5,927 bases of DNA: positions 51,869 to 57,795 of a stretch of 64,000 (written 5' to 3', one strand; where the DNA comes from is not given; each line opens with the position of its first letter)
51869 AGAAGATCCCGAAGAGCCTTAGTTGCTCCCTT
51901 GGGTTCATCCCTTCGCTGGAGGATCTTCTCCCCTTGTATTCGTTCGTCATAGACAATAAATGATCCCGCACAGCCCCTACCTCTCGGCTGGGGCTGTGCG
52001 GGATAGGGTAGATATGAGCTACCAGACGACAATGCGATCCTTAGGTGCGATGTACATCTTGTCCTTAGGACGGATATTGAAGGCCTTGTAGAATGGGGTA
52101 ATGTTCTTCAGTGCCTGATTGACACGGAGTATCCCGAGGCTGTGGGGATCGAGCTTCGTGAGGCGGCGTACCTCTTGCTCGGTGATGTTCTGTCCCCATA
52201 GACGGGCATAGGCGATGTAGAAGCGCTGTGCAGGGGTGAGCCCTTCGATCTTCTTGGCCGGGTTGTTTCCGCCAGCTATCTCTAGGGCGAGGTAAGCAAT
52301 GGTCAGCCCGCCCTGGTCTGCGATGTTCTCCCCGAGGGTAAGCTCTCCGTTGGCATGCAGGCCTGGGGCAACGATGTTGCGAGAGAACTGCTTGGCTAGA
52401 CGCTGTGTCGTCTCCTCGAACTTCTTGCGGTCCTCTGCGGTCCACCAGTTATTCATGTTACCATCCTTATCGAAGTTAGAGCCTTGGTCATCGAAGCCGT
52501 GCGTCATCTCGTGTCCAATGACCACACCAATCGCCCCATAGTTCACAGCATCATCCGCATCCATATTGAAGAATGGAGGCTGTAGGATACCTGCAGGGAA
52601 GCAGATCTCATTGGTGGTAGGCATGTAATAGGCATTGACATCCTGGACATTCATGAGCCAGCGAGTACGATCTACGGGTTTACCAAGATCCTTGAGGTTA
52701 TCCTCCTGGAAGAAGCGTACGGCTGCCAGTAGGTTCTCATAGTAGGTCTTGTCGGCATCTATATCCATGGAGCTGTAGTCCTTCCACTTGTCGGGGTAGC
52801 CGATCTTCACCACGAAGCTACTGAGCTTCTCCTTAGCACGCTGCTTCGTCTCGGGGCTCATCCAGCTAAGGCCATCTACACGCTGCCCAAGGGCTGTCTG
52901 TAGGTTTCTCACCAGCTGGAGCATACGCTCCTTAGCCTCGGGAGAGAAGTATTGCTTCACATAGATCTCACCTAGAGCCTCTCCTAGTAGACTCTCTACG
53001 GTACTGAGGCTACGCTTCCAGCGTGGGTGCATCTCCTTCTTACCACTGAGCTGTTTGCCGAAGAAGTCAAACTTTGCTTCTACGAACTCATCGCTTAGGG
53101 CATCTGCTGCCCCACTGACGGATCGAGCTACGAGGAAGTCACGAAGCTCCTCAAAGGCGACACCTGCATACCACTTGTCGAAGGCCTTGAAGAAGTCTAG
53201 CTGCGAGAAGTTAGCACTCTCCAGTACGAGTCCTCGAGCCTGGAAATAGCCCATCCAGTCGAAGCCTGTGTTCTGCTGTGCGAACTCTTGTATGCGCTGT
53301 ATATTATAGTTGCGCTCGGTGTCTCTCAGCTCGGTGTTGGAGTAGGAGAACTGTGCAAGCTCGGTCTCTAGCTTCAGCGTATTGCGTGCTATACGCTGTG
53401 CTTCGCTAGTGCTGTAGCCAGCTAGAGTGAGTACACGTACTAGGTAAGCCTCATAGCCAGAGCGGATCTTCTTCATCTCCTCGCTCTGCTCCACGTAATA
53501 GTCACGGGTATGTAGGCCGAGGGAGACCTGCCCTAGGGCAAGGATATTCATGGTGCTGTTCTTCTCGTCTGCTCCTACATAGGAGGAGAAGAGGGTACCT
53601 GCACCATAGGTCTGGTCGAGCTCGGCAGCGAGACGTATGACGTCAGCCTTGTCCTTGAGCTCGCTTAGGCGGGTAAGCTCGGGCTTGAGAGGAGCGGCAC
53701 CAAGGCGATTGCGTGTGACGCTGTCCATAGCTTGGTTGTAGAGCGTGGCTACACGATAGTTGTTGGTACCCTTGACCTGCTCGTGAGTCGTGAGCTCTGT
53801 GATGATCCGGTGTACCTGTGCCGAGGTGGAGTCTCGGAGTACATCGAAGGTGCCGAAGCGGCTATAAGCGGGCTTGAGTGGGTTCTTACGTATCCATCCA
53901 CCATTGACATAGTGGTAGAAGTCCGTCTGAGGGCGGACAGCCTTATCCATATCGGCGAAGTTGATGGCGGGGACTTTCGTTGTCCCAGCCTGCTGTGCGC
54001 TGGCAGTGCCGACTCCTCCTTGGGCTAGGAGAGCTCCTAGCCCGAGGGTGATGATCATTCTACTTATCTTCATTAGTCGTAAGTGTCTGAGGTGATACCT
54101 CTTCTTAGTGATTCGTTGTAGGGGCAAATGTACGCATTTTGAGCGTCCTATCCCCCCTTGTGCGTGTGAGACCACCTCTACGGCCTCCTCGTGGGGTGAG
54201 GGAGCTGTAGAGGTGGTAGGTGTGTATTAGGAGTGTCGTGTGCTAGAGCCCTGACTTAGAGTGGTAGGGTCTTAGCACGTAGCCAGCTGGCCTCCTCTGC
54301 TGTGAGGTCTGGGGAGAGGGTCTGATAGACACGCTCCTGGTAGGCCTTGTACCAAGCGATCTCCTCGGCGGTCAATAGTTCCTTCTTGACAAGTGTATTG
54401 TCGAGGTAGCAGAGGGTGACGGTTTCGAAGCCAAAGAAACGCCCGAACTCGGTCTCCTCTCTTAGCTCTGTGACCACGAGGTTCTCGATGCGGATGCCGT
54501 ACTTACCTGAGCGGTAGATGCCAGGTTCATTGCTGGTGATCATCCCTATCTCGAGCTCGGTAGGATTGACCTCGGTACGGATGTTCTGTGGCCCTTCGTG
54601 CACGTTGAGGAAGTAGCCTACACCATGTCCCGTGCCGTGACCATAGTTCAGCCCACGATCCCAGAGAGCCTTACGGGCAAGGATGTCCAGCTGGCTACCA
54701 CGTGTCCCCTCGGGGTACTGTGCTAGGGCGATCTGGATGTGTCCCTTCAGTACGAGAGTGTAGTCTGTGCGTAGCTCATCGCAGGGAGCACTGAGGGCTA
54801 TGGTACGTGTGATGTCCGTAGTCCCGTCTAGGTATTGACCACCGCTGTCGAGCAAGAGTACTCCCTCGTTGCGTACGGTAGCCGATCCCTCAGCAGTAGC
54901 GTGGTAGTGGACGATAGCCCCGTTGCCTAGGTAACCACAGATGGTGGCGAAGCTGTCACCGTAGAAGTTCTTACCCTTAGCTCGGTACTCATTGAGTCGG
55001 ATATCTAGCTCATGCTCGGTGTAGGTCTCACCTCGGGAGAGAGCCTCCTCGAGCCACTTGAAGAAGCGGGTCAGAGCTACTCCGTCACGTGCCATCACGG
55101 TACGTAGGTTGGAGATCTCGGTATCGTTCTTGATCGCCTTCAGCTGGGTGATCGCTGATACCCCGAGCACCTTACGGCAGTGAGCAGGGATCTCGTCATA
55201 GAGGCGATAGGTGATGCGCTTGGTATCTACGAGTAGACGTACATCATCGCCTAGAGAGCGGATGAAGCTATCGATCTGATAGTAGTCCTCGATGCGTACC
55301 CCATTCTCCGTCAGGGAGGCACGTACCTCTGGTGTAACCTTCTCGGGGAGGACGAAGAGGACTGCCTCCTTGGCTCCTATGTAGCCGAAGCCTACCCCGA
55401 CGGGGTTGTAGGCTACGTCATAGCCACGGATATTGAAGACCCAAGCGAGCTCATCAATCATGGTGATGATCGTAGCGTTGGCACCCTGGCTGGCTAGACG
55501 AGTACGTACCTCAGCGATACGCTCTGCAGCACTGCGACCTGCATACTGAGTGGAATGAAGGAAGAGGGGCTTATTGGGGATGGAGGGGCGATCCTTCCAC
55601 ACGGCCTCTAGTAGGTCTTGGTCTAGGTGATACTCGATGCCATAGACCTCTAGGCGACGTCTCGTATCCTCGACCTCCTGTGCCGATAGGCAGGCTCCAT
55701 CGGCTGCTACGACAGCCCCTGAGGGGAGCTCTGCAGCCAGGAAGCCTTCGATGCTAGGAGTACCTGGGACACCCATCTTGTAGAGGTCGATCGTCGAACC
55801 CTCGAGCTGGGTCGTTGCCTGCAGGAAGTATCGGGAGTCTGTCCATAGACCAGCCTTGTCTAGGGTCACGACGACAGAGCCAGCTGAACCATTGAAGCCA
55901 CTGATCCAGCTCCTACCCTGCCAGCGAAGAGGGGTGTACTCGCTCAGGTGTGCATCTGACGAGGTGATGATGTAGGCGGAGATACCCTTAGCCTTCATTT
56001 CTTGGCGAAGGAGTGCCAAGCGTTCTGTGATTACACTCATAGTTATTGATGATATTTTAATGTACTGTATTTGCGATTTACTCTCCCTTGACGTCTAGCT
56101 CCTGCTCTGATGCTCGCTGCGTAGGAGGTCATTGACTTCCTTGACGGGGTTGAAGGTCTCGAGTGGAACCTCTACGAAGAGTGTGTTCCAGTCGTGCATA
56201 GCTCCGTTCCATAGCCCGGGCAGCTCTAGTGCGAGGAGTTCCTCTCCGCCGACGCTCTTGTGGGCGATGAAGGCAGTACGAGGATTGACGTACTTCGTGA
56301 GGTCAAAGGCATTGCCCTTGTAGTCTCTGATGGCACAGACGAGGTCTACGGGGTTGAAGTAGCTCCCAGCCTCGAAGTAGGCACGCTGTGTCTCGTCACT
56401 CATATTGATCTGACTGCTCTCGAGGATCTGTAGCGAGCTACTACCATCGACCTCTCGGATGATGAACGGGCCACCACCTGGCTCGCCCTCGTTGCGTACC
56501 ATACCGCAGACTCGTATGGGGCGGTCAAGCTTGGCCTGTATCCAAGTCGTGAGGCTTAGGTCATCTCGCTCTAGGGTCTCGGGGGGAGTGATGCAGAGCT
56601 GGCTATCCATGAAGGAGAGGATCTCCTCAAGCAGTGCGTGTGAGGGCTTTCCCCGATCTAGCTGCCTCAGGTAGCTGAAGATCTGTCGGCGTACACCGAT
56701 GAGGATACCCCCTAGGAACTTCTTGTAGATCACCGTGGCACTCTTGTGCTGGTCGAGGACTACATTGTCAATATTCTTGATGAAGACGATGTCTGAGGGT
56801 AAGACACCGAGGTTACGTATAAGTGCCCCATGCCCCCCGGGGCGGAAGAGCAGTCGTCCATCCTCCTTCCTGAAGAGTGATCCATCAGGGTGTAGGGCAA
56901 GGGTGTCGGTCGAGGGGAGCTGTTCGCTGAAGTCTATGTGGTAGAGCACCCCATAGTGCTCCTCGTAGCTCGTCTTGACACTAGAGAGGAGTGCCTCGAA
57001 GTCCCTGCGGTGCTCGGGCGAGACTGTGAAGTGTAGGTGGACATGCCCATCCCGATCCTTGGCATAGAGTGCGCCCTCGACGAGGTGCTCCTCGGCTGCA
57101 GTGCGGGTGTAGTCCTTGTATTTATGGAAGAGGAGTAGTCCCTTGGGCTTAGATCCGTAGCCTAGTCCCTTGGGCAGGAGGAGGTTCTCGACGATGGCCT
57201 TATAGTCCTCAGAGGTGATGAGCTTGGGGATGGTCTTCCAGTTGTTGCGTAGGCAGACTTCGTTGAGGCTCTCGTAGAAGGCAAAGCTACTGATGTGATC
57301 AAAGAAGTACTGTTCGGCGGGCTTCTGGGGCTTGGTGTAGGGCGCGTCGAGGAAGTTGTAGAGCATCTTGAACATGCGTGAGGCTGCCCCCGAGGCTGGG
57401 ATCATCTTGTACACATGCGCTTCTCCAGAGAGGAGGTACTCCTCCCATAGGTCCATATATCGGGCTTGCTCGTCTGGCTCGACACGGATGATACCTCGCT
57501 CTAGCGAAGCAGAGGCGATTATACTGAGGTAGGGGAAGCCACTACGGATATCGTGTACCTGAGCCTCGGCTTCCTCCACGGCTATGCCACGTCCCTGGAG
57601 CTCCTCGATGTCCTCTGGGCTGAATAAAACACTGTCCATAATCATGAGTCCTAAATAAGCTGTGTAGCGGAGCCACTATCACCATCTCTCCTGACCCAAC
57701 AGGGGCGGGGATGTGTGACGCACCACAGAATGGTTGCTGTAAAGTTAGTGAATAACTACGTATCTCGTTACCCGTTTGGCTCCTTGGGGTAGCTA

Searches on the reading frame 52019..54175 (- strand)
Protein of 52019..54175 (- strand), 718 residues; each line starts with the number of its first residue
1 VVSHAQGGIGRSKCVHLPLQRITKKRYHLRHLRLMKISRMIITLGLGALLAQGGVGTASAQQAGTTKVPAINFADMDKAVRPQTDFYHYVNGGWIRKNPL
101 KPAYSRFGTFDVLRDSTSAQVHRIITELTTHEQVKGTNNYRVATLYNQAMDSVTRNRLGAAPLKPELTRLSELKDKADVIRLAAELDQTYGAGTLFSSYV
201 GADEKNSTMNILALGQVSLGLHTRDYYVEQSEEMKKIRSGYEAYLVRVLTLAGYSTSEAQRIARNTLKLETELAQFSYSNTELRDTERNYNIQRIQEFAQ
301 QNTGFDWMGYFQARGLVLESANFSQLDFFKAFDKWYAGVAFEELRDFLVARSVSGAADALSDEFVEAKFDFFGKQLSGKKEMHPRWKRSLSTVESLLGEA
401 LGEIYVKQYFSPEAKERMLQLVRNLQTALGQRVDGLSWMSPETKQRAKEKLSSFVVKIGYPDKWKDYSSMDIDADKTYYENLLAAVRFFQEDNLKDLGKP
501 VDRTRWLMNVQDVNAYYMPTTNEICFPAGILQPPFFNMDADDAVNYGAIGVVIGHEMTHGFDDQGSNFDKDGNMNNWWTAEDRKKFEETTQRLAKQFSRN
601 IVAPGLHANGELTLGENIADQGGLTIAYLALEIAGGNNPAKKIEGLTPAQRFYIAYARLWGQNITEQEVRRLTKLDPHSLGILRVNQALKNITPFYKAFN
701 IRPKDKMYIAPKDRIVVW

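Call 10: search_protein_families(library=pfam, proteins=[window:52019-54175:-])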
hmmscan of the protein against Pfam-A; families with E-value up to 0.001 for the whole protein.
window:52019-54175:- (718 aa): 2 families
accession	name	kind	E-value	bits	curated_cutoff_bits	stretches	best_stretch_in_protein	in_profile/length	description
PF05649.18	Peptidase_M13_N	-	5.5e-115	385.3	32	1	82-461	1-381/381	Peptidase family M13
PF01431.27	Peptidase_M13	-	4e-73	245.9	24.5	1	514-715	1-205/205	Peptidase family M13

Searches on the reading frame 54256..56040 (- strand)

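Call 10: search_protein_families(library=pfam, proteins=[window:54256-56040:-])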
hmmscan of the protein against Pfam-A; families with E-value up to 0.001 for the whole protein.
window:54256-56040:- (594 aa): 4 families
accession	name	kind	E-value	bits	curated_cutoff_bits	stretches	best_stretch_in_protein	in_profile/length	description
PF16189.11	Creatinase_N_2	-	3.8e-48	164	29.7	1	150-308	1-161/161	Creatinase/Prolidase N-terminal domain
PF00557.29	Peptidase_M24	-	2.3e-44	152.1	23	1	311-523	2-205/208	Metallopeptidase family M24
PF16188.10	Peptidase_M24_C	-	1.8e-19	69.8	28.9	1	535-594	2-63/63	C-terminal region of peptidase_M24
PF01321.24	Creatinase_N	-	1.4e-16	61.6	22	1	7-130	1-110/128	Creatinase/Prolidase N-terminal domain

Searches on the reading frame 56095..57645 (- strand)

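Call 10: search_protein_families(library=pfam, proteins=[window:56095-57645:-])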
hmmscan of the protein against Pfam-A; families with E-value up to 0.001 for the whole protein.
window:56095-57645:- (516 aa): 1 family
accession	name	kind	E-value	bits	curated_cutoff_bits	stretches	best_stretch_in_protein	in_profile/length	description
PF14134.11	DUF4301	-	3.2e-211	703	27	1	11-513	3-507/507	Domain of unknown function (DUF4301)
